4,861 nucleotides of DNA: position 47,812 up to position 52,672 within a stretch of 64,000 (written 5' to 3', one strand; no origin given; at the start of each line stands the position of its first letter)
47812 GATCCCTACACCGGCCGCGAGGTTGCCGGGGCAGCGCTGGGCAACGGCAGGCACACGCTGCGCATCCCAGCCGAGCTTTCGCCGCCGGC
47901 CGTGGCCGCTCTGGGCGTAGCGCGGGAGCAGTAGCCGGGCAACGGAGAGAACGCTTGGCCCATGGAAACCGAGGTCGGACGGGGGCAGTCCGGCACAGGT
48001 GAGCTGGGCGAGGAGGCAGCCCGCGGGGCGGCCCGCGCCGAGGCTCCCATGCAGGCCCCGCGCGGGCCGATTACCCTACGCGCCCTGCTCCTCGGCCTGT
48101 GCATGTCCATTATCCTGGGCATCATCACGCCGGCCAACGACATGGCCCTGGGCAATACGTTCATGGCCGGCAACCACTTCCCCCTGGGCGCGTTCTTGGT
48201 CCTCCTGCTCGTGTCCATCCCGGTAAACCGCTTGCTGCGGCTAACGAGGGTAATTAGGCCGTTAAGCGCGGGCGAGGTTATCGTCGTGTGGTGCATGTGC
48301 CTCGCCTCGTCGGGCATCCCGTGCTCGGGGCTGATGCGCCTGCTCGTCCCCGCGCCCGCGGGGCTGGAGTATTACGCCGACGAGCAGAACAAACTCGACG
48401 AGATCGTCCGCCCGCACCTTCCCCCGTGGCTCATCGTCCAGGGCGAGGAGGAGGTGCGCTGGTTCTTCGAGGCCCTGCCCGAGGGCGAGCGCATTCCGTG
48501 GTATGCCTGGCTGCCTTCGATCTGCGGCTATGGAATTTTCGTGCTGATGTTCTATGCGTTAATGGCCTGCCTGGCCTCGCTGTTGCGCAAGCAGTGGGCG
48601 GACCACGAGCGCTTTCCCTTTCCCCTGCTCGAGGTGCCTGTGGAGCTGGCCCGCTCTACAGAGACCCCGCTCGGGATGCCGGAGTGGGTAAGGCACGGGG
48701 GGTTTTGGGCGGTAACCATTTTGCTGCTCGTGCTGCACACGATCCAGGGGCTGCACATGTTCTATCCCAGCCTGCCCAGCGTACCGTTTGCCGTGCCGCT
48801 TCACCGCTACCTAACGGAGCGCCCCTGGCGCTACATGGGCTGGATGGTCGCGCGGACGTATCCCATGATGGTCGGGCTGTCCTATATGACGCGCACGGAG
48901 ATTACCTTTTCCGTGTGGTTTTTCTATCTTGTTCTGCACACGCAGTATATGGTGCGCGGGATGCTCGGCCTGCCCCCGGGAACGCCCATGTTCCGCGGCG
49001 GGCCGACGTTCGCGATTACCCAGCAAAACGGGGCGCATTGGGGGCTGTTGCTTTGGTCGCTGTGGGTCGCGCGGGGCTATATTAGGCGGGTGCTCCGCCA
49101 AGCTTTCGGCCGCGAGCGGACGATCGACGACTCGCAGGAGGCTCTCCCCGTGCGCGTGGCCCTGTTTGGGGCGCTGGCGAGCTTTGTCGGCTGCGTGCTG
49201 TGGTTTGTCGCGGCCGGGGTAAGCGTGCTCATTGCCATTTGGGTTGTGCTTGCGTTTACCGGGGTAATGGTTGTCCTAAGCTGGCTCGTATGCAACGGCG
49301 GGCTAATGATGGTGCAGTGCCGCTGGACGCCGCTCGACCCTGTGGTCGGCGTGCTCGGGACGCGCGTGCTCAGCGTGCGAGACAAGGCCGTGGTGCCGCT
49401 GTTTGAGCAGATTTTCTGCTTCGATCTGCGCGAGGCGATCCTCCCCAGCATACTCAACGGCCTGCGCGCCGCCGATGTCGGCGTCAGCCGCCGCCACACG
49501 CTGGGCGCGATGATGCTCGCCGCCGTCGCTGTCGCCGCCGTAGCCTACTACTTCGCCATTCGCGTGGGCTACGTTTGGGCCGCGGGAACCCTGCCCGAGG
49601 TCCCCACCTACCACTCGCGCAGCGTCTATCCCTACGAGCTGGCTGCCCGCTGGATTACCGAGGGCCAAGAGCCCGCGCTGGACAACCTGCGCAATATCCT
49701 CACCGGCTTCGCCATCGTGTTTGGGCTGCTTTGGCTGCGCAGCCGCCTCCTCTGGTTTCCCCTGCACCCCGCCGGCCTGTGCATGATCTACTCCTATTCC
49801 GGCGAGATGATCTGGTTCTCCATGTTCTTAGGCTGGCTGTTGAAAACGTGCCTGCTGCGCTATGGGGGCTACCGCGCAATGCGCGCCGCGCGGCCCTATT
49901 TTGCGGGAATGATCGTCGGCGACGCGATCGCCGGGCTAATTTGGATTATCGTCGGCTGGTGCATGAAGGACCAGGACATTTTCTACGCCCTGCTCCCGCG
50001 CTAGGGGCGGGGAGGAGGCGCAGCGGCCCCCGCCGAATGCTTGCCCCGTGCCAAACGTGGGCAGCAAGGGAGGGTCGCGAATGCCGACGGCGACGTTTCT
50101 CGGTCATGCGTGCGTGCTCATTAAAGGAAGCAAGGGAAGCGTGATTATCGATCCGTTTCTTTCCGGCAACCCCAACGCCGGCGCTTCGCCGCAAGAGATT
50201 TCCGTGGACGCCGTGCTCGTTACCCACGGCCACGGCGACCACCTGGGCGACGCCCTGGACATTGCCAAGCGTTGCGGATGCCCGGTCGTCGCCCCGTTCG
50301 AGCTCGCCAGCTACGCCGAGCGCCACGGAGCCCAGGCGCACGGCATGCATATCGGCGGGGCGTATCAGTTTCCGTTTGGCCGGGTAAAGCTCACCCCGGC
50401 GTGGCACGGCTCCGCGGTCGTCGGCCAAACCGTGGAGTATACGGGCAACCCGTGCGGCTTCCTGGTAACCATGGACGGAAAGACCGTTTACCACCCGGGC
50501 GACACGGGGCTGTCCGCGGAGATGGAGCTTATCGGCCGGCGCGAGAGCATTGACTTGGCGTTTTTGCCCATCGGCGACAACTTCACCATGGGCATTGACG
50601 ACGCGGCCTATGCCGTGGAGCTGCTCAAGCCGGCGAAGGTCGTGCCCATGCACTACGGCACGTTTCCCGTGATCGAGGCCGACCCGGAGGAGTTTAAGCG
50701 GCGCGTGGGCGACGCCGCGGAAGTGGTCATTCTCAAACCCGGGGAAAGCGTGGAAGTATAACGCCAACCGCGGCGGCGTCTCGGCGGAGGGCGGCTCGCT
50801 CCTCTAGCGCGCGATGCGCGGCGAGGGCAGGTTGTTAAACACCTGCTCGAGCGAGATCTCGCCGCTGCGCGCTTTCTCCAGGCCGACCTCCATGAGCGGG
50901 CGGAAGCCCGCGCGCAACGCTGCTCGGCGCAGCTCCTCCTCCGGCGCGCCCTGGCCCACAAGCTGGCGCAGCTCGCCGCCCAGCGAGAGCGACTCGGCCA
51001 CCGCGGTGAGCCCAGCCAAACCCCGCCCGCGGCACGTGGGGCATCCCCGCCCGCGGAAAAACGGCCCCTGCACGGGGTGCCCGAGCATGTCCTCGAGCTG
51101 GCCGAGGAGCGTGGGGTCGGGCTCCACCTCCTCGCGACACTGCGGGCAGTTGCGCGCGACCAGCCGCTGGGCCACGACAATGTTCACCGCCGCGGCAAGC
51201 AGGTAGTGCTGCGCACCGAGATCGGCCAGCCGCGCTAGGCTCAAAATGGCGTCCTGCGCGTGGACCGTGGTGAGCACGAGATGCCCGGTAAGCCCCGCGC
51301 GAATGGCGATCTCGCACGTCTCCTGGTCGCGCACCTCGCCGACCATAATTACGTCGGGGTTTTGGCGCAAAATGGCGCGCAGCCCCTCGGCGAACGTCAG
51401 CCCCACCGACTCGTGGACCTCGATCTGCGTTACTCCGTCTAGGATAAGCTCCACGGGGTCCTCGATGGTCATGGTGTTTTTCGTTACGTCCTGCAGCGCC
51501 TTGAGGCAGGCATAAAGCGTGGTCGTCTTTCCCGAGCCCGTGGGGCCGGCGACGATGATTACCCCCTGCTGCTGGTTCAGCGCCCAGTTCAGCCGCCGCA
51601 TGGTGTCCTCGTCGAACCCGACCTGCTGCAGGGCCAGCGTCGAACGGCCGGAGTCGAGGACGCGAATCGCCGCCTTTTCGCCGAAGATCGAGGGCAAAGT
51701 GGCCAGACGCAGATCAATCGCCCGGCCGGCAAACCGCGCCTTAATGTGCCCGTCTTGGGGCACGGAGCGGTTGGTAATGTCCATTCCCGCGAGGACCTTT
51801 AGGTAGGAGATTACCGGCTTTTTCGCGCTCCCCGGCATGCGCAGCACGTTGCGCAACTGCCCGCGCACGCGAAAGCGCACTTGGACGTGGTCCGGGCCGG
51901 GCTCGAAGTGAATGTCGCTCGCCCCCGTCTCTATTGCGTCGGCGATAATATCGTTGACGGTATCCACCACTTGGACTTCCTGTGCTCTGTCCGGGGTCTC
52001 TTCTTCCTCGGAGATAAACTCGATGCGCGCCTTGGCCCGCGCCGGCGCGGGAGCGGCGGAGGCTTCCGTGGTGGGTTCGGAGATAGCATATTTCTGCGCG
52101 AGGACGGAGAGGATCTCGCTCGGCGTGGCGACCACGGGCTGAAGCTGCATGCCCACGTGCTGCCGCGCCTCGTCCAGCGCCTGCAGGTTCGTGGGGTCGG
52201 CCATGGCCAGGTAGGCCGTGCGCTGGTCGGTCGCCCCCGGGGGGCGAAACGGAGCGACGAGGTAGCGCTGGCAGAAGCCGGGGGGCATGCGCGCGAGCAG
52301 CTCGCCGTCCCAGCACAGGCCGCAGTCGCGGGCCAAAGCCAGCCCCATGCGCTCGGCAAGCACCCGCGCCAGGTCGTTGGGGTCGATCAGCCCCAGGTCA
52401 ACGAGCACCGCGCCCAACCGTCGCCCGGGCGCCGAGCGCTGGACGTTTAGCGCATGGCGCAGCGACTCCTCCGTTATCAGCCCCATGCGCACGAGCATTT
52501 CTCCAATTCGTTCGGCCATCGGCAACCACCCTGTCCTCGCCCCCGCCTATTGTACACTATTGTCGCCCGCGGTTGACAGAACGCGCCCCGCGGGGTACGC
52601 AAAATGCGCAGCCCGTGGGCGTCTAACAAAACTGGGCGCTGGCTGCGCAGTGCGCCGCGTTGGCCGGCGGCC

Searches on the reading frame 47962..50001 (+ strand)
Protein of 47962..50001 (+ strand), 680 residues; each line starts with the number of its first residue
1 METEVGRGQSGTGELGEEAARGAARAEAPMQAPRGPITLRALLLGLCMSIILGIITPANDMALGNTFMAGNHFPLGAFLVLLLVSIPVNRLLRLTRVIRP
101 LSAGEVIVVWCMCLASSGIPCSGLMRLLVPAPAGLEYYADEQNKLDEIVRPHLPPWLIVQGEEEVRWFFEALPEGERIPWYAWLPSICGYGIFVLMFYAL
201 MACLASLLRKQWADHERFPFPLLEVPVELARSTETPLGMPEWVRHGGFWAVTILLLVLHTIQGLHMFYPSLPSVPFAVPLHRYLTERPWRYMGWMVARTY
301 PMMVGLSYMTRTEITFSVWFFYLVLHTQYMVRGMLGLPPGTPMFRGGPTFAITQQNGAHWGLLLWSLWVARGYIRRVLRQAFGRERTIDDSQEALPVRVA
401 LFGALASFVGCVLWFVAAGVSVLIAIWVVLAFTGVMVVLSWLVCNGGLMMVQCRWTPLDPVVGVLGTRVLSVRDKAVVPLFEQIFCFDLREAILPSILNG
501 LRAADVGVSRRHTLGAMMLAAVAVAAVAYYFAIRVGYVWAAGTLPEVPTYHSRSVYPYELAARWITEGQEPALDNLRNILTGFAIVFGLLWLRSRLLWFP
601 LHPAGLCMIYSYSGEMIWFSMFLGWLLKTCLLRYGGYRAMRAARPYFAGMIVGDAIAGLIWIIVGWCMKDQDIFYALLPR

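Call 23: search_protein_families(library=pfam, proteins=[window:47962-50001:+], max_evalue=0.001)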
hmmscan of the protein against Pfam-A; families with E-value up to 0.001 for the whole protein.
window:47962-50001:+ (680 aa): 2 families
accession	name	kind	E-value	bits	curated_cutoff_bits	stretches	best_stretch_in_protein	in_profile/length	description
PF20581.3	DUF6785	-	1.2e-128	430.2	25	1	38-538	1-496/498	Family of unknown function (DUF6785)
PF20580.3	DUF6784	-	7.7e-29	100.3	26.4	1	579-671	4-96/101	Domain of unknown function (DUF6784)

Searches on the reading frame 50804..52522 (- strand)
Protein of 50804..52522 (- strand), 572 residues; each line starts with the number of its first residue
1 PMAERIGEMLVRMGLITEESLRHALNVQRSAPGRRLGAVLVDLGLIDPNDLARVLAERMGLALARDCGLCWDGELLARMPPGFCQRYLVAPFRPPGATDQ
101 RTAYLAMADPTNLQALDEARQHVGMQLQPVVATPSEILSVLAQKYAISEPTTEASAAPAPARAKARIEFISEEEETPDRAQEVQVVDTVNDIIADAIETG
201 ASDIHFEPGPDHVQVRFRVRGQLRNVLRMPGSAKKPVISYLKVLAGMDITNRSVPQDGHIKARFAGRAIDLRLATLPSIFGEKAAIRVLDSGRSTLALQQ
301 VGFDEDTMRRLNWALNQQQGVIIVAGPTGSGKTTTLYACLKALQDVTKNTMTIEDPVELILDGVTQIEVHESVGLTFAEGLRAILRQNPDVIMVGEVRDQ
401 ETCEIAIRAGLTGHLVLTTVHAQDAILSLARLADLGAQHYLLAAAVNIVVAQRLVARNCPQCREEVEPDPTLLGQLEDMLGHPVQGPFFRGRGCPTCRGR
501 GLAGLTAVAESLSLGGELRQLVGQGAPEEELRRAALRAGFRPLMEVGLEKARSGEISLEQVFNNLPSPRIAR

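Call 23: search_protein_families(library=pfam, proteins=[window:50804-52522:-], max_evalue=0.001)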
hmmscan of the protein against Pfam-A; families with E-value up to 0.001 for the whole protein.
window:50804-52522:- (572 aa): 4 families
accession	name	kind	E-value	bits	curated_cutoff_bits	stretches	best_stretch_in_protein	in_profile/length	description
PF00437.27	T2SSE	-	1.8e-116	389.2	24.9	1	182-562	5-369/370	Type II/IV secretion system protein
PF05157.20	MshEN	-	1.3e-15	57.6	23.1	1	74-146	16-85/90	MshEN domain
PF13401.12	AAA_22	-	0.00064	20.5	27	0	317-356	3-33/130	AAA domain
PF25199.1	nSTAND_NTPase5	-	0.00066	20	34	0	316-355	38-78/145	Novel STAND NTPase 5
